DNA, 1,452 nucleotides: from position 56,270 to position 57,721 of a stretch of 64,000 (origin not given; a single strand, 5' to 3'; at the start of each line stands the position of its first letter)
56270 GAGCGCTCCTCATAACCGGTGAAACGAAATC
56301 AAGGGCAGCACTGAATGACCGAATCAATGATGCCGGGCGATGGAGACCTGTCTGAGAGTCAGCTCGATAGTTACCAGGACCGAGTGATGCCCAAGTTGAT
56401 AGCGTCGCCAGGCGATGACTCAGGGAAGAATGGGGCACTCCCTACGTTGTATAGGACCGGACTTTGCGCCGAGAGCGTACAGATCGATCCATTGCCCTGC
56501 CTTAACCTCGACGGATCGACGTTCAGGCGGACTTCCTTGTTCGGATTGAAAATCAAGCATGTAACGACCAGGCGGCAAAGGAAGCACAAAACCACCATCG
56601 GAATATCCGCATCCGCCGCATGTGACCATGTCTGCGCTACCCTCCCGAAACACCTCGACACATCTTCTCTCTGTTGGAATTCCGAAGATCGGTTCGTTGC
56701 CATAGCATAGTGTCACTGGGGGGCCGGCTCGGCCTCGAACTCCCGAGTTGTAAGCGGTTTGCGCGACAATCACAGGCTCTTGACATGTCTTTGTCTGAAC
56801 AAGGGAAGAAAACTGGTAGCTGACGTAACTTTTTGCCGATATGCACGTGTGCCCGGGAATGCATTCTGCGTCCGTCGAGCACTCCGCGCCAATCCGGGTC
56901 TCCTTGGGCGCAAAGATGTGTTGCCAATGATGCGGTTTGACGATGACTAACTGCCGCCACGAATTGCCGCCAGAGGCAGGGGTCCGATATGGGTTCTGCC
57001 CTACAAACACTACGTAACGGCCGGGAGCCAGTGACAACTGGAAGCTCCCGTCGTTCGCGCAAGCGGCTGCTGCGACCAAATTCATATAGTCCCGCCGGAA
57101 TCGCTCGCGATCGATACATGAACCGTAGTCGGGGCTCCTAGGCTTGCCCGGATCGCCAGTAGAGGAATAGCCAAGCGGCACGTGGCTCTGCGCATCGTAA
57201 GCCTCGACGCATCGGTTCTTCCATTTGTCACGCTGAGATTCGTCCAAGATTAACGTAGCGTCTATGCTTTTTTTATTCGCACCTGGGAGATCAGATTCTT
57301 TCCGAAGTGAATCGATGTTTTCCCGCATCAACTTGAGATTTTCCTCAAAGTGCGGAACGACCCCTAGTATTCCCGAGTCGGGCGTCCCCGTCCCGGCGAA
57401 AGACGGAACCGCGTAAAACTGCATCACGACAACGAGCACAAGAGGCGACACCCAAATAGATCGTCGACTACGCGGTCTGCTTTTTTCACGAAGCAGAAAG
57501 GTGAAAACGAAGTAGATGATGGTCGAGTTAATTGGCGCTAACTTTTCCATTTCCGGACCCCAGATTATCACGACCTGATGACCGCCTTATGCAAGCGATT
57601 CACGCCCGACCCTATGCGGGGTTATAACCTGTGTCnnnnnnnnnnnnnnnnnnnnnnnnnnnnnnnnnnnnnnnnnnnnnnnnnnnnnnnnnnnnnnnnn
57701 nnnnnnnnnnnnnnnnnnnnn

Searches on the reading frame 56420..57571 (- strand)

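Call 37: search_protein_families(library=ncbifam, proteins=[window:56420-57571:-], max_evalue=0.00001)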
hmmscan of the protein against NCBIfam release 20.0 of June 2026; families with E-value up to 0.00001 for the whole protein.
window:56420-57571:- (383 aa): 0 families

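Call 69: search_protein_families(library=pfam, proteins=[window:56420-57571:-], max_evalue=0.001)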
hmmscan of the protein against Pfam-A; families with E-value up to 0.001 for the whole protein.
window:56420-57571:- (383 aa): 1 family
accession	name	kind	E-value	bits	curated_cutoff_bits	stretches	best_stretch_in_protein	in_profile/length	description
PF13620.12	CarboxypepD_reg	-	6.3e-06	26.9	32.3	0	324-360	36-73/82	Carboxypeptidase regulatory-like domain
